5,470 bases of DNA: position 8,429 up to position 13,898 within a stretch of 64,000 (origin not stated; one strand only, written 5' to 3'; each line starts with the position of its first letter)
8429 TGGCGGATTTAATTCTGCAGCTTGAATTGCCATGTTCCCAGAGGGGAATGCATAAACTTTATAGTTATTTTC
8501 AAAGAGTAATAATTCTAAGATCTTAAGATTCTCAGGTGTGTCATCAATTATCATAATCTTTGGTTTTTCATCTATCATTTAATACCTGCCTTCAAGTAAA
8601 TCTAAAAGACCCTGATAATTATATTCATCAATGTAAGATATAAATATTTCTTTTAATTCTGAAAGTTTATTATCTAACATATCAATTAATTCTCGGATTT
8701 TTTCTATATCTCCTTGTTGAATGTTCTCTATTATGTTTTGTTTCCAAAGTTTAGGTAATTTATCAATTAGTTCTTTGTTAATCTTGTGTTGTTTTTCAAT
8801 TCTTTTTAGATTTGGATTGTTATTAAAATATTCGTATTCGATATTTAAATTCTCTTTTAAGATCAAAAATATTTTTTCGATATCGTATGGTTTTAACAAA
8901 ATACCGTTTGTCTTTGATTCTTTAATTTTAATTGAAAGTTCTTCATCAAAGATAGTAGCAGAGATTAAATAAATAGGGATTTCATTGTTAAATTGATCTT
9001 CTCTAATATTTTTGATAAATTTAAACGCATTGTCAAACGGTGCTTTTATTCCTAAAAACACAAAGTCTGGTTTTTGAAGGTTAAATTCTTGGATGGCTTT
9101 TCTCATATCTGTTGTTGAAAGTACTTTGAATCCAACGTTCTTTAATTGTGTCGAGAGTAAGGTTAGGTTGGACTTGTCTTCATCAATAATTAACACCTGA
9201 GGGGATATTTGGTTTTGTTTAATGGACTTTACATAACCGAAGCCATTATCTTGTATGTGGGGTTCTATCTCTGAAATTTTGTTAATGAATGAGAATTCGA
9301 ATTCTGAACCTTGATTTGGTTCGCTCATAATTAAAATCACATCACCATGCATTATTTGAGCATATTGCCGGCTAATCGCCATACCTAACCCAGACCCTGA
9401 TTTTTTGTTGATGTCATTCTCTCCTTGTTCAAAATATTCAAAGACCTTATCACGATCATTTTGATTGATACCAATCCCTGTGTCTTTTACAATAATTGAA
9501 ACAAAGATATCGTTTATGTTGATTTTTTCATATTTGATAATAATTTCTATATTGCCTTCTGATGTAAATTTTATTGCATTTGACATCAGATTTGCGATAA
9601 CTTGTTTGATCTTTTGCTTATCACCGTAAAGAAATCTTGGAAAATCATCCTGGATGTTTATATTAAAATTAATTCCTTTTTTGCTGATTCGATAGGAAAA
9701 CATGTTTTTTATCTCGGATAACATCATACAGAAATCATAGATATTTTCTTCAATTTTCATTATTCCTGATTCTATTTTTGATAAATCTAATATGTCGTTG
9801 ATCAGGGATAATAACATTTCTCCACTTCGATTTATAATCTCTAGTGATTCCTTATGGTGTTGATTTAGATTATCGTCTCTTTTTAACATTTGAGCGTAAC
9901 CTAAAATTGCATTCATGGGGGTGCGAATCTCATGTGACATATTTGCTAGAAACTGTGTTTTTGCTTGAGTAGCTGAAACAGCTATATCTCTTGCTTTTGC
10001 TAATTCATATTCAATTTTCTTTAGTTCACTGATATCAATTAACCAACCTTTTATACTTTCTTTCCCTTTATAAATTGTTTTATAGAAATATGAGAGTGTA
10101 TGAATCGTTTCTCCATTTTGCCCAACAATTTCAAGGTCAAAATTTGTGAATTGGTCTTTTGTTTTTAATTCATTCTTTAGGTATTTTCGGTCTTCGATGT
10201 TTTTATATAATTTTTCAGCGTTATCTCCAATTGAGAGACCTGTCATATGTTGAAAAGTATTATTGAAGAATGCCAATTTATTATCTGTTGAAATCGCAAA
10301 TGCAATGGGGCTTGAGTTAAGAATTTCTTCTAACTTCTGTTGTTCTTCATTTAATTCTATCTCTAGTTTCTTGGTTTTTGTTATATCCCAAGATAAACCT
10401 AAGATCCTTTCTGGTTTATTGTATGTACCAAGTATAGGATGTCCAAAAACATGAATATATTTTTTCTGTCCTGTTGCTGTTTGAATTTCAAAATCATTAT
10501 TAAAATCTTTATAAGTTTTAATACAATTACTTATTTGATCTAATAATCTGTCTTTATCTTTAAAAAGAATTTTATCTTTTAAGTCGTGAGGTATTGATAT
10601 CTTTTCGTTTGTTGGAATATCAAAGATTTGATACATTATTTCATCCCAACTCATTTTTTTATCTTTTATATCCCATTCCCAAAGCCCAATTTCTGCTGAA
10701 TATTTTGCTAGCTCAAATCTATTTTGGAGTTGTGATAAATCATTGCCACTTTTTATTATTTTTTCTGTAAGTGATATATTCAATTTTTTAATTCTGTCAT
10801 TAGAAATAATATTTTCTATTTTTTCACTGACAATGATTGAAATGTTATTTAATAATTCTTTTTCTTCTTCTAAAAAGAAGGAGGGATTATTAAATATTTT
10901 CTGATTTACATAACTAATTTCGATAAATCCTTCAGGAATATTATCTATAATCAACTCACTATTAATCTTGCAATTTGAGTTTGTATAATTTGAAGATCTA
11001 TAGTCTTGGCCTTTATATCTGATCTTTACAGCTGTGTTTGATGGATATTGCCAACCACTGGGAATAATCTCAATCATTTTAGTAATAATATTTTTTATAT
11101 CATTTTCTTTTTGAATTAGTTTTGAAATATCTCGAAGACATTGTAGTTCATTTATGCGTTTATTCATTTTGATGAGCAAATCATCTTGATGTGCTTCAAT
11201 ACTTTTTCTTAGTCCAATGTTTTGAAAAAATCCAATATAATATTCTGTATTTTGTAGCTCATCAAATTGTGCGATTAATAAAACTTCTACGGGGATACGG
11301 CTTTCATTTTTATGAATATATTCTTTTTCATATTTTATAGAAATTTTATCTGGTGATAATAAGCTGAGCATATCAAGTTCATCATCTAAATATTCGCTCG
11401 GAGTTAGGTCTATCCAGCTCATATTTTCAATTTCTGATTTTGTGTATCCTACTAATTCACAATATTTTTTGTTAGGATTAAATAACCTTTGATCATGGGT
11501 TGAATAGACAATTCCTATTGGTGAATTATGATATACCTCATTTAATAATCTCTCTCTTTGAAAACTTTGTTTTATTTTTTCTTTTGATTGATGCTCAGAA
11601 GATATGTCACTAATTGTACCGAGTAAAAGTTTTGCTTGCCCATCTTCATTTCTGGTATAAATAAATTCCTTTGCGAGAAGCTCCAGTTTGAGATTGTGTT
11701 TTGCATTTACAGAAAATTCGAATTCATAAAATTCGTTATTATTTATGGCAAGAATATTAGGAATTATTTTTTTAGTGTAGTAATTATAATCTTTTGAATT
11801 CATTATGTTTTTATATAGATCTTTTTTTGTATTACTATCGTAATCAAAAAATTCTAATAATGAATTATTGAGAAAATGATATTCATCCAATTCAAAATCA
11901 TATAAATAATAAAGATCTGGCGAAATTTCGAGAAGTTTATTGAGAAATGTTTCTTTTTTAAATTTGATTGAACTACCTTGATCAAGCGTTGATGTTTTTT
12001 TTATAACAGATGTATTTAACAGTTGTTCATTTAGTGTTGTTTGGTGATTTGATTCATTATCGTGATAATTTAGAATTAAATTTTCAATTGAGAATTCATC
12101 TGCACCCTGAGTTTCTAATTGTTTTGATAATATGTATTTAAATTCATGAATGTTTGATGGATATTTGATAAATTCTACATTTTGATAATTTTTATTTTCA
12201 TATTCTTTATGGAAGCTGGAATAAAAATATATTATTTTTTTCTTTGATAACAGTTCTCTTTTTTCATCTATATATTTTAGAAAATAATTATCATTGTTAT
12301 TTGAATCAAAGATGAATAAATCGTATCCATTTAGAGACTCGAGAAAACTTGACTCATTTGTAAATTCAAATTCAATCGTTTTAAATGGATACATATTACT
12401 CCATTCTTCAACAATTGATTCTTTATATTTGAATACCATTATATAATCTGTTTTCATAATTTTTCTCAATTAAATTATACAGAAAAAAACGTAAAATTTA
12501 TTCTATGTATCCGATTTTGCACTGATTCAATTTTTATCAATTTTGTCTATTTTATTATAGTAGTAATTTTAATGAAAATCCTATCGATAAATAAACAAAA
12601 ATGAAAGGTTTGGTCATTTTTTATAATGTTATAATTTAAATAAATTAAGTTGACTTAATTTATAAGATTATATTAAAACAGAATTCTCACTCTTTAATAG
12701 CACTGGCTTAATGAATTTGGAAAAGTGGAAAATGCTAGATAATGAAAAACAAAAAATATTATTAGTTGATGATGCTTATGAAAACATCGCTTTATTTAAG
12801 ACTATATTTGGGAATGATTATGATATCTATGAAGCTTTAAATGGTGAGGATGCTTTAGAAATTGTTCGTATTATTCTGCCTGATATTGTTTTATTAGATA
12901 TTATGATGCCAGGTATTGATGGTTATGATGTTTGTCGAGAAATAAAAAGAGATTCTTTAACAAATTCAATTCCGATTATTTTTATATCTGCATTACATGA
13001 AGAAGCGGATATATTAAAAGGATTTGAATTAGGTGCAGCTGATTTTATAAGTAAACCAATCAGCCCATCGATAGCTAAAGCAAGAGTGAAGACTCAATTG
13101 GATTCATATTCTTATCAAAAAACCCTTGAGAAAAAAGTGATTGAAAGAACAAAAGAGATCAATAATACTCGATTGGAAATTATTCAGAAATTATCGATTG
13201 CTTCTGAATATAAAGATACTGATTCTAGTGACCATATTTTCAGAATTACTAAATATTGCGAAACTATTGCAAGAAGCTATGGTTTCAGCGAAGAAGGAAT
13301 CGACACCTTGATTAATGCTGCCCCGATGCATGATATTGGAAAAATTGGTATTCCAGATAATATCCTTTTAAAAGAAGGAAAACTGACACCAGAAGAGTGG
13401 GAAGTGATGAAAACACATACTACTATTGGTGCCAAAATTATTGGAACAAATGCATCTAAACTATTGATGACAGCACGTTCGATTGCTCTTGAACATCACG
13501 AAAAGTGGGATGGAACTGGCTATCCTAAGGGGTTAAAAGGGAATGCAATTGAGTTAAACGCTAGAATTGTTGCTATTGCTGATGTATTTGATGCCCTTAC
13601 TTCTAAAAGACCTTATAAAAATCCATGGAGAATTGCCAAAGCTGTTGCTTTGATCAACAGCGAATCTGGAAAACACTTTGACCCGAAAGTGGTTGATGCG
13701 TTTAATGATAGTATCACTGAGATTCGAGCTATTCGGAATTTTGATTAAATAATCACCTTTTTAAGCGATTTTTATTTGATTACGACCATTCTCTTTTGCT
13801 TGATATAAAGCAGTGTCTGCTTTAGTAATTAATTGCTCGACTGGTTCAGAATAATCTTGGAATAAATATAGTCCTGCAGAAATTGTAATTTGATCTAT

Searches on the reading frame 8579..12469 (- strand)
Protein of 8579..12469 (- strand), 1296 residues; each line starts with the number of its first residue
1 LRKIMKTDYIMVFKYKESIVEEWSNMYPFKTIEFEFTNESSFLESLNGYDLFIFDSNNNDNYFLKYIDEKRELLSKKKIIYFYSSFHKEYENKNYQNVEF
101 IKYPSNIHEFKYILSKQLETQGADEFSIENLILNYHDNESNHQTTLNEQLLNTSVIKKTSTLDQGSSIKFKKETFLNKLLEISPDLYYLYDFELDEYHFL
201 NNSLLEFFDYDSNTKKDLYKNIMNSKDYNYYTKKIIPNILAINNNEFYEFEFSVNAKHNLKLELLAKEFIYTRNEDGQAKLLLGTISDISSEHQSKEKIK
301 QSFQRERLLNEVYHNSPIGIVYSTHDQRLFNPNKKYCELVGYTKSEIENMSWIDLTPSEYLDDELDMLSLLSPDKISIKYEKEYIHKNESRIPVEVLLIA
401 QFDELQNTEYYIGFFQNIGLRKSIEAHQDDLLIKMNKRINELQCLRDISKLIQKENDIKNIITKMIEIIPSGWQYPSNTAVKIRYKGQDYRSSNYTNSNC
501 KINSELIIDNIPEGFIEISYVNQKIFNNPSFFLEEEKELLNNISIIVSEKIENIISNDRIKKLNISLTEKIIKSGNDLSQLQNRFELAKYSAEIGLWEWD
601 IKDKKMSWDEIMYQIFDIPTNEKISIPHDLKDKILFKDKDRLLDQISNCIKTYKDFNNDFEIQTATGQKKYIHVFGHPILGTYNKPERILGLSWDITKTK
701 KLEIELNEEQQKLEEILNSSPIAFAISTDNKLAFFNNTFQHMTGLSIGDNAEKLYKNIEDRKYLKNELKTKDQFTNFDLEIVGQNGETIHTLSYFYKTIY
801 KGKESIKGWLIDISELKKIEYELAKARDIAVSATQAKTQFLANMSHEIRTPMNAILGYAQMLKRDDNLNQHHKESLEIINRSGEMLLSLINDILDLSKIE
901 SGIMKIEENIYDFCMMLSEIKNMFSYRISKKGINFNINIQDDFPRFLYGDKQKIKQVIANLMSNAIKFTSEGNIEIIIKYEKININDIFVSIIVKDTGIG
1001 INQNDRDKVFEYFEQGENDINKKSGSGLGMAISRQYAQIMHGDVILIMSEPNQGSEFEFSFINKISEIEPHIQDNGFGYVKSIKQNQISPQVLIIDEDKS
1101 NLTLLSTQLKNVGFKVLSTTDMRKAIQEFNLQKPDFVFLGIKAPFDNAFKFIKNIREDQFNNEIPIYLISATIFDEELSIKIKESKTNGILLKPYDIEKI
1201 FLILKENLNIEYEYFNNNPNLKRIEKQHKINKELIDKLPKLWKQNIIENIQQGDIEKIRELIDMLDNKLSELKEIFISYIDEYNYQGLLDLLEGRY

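Call 80: search_protein_families(library=pfam, proteins=[window:8579-12469:-], max_evalue=0.00001)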
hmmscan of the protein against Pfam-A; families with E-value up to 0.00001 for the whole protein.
window:8579-12469:- (1296 aa): 7 families
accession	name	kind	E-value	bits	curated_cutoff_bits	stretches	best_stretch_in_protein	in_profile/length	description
PF00512.31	HisKA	-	1.7e-24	86.1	26.9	1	836-902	1-66/66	His Kinase A (phospho-acceptor) domain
PF02518.31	HATPase_c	-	8.5e-23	81.4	26.4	1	949-1061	1-107/111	Histidine kinase-, DNA gyrase B-, and HSP90-like ATPase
PF13426.13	PAS_9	-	6.4e-13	49.3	27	1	319-418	3-101/103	PAS domain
PF00072.30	Response_reg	-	2e-12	47.7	30.2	1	1092-1202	1-108/111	Response regulator receiver domain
PF08447.18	PAS_3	-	3.1e-12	47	25.6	0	606-691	2-87/89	PAS fold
PF13188.13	PAS_8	-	2.3e-10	40.5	21.8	0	712-760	2-49/65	PAS domain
PF00989.32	PAS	-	2.8e-08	34.2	22.6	0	309-418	3-113/113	PAS fold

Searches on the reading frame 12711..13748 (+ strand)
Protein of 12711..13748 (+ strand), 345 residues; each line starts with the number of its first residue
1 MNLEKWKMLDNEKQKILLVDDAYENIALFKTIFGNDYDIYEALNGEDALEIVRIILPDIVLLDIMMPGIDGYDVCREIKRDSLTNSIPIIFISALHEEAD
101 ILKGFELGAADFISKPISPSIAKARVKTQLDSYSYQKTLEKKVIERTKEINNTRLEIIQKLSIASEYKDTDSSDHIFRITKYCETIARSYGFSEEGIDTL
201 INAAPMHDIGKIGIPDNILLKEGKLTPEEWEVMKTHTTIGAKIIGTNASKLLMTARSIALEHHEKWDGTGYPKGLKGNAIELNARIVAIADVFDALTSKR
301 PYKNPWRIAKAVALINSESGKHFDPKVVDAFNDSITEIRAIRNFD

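Call 80: search_protein_families(library=pfam, proteins=[window:12711-13748:+], max_evalue=0.00001)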
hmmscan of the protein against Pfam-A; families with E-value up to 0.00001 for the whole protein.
window:12711-13748:+ (345 aa): 3 families
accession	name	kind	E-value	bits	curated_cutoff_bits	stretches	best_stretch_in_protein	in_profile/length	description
PF13487.12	HD_5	-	1.4e-35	123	27.2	1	175-327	17-170/170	HD domain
PF00072.30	Response_reg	-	3e-24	85.8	30.2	1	16-121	1-105/111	Response regulator receiver domain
PF01966.28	HD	-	8.9e-22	78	22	1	174-295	3-115/116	HD domain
